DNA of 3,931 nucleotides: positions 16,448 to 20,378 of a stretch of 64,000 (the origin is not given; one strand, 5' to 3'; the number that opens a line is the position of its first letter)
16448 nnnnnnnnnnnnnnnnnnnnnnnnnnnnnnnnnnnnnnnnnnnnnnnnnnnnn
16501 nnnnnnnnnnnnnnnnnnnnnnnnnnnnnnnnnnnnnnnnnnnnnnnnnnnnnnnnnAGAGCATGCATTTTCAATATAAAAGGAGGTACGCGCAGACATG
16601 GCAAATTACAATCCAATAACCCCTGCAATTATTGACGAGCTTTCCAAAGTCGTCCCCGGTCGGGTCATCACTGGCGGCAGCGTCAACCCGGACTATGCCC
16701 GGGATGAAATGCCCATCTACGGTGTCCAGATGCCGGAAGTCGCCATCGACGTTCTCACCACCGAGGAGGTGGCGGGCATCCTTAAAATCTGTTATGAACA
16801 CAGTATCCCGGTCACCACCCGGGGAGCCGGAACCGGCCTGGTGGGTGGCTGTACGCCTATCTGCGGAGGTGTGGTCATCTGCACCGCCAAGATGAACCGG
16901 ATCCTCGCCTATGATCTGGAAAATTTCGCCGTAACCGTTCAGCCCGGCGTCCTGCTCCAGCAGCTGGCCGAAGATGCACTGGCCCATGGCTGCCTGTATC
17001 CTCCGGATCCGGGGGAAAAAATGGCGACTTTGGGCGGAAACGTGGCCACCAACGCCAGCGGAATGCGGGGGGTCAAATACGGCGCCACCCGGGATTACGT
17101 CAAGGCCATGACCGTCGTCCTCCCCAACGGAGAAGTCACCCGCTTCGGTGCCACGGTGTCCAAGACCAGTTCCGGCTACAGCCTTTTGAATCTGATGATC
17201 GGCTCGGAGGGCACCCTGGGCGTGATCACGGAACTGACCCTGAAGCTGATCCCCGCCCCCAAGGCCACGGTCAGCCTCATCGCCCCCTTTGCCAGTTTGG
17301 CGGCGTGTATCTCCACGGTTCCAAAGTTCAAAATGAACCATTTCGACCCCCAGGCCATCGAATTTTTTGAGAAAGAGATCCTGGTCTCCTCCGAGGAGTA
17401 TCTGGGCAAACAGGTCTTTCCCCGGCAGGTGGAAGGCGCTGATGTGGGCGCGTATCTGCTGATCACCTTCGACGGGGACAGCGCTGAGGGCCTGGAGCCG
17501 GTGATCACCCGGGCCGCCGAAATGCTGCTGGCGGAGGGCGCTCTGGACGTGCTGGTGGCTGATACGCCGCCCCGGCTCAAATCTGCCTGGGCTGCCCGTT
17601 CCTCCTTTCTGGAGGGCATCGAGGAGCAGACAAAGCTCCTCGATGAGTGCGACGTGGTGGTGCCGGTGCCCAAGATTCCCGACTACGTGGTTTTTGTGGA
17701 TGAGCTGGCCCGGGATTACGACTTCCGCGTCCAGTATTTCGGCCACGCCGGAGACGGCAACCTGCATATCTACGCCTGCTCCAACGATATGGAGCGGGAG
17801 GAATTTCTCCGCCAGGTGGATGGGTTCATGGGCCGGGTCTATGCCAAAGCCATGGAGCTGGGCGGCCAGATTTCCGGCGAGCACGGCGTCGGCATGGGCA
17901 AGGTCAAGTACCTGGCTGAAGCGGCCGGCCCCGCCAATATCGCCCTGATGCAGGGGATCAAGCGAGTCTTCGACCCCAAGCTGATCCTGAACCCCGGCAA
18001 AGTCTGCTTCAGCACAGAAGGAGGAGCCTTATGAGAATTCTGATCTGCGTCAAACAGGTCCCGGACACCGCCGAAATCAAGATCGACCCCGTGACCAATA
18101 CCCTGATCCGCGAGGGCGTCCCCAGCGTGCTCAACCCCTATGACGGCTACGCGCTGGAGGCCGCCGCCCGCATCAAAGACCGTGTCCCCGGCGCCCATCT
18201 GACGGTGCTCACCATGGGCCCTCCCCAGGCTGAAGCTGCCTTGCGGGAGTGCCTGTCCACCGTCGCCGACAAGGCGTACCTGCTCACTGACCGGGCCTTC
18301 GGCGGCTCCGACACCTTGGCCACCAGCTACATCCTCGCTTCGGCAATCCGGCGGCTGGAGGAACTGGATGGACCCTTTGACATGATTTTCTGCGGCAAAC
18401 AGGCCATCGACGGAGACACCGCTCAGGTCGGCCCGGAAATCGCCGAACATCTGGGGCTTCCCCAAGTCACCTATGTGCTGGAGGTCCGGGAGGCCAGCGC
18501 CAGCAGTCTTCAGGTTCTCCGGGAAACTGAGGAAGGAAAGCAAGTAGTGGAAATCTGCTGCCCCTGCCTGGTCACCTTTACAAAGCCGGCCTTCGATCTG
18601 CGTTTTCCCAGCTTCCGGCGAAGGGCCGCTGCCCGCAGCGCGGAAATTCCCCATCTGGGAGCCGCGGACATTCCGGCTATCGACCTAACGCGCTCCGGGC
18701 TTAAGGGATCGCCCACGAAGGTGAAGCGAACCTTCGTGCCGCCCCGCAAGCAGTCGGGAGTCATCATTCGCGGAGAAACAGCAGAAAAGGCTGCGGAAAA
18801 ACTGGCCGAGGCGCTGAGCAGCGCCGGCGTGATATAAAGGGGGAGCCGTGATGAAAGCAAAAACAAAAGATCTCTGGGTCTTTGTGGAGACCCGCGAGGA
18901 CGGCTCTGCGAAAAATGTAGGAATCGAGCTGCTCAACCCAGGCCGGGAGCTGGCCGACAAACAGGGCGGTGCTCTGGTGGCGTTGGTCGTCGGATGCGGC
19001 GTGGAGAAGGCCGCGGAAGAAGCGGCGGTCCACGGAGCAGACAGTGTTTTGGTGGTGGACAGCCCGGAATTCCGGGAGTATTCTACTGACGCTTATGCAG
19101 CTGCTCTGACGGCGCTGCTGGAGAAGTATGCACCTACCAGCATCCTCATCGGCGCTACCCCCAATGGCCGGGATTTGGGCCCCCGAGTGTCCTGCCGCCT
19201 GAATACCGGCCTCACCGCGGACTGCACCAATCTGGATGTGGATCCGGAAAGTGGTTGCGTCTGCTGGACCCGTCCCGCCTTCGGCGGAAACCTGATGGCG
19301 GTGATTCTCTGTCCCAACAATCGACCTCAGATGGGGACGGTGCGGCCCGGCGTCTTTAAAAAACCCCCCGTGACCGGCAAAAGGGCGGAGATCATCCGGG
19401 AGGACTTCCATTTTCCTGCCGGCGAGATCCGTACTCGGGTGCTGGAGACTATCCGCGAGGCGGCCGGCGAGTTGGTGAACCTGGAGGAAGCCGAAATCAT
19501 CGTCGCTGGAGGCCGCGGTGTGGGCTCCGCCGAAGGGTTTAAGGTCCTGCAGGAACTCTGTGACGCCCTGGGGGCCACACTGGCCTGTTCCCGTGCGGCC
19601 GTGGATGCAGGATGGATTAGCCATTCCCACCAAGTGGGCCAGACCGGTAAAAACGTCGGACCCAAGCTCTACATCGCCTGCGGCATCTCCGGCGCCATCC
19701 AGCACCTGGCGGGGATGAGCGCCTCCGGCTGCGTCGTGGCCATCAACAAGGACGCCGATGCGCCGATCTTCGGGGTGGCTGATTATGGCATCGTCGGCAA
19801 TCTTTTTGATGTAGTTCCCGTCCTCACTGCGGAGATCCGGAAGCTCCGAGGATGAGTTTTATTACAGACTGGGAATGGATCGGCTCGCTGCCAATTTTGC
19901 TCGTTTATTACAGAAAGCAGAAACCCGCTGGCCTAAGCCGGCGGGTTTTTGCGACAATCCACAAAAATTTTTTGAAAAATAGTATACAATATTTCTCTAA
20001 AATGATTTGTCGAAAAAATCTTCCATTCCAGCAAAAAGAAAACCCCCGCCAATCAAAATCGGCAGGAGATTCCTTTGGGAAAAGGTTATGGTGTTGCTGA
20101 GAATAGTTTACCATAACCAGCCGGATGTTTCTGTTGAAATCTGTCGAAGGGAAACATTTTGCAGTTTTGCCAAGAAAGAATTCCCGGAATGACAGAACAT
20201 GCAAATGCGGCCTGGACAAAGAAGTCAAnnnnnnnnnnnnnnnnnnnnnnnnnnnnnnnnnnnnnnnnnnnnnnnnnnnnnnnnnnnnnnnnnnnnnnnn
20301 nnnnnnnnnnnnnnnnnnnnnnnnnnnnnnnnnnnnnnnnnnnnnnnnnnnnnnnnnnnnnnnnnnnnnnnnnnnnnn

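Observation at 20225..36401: Catabolic island pairing a GRE with only redox enzymes and a sugar-type uptake system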

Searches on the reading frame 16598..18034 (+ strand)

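Call 6: search_protein_families(library=pfam, proteins=[window:16598-18034:+])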
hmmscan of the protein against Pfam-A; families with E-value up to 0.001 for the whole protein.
window:16598-18034:+ (478 aa): 2 families
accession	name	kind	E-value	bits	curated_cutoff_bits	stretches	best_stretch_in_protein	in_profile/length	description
PF02913.24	FAD-oxidase_C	-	1.1e-56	192.8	21.2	1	221-469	2-248/248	FAD linked oxidases, C-terminal domain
PF01565.28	FAD_binding_4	-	2.5e-37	128.1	26.4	1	48-183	3-138/139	FAD binding domain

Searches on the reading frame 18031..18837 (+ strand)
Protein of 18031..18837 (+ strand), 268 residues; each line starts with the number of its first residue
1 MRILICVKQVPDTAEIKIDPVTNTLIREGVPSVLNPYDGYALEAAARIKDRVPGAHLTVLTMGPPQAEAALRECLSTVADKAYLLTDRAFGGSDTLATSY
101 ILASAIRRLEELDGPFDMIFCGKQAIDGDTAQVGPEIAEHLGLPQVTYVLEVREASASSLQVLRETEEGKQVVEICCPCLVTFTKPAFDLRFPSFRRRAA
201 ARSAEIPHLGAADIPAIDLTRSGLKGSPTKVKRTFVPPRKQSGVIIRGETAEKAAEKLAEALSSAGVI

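Call 6: search_protein_families(library=pfam, proteins=[window:18031-18837:+])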
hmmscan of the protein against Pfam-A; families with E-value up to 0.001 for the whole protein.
window:18031-18837:+ (268 aa): 1 family
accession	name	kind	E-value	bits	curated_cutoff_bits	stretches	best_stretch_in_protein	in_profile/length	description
PF01012.27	ETF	-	2.8e-40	138.5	26.7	1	23-212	2-179/181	Electron transfer flavoprotein domain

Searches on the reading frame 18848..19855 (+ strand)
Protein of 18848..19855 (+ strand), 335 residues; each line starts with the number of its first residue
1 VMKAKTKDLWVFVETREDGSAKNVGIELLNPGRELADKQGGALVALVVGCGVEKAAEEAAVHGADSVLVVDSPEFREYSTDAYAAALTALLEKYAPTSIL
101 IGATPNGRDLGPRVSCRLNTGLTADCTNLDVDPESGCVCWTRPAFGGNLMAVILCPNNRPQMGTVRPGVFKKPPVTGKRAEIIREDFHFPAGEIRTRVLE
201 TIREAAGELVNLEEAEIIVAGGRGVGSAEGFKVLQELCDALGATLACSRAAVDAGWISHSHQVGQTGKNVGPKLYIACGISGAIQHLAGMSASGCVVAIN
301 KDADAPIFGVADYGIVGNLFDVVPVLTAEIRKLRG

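Call 6: search_protein_families(library=pfam, proteins=[window:18848-19855:+])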
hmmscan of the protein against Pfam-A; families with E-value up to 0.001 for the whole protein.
window:18848-19855:+ (335 aa): 2 families
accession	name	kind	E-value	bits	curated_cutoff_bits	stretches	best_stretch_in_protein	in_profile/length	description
PF01012.27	ETF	-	9.7e-47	159.5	26.7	1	10-185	2-176/181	Electron transfer flavoprotein domain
PF00766.25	ETF_alpha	-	6.4e-38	129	27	1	211-291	1-81/81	Electron transfer flavoprotein FAD-binding domain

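Call 80: list_cluster_members(proteins=[L112:13623-13898:+, L112:13891-14505:+, L112:17202-17693:+, L112:17714-18634:+, L112:12720-13598:+, window:18848-19855:+, window:15283-16557:+, window:18031-18837:+, window:16598-18034:+, window:24444-25577:-])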
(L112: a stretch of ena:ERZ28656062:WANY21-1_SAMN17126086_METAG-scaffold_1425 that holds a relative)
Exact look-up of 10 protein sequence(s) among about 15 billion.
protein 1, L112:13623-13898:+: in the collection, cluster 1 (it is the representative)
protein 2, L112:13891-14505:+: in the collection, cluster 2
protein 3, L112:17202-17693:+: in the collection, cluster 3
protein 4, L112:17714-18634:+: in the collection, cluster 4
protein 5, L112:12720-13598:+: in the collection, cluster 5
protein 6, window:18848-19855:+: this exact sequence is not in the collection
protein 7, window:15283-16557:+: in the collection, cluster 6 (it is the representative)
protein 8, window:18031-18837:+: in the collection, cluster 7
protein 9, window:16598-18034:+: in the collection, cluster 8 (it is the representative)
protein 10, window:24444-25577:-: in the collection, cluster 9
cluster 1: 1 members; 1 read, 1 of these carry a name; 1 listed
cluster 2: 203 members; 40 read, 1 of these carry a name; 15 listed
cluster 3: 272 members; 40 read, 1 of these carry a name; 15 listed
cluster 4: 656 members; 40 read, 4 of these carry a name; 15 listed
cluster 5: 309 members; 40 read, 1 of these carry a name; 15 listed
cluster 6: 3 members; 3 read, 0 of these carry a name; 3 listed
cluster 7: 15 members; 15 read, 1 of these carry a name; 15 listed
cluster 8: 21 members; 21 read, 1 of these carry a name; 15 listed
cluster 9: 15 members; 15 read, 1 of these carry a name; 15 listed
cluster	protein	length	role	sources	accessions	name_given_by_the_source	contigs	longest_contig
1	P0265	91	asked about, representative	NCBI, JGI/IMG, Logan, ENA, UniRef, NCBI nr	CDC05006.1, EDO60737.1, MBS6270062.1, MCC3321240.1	MAG: extracellular matrix/biofilm regulator RemA [[Clostridium] leptum] | regulator of extracellular matrix RemA (YlzA/DUF370 family) | Putative regulatory protein CH238_06855 n=2 Tax=[Clostridium] leptum TaxID=1535 ...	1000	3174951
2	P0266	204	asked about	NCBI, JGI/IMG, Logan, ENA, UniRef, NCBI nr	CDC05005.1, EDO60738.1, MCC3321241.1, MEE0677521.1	MAG: guanylate kinase [[Clostridium] leptum] | guanylate kinase | Guanylate kinase n=2 Tax=[Clostridium] leptum TaxID=1535 RepID=A7VUT8_9FIRM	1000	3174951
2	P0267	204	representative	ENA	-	-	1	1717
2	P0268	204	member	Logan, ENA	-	-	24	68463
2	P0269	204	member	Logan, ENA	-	-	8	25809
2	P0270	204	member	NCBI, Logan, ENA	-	-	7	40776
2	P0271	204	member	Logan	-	-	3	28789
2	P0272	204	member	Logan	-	-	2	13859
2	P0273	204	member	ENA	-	-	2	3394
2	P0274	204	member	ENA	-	-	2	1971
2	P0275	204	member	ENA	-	-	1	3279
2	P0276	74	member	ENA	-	-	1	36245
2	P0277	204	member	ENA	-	-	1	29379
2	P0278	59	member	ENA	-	-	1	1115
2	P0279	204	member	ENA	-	-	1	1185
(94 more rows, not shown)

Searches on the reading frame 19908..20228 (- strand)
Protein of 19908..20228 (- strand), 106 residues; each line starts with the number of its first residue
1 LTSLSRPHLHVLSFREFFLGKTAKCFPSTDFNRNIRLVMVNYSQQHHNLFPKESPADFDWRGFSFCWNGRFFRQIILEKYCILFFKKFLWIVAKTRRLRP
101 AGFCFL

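Call 6: search_protein_families(library=pfam, proteins=[window:19908-20228:-])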
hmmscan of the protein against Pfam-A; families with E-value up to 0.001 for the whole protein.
window:19908-20228:- (106 aa): 0 families
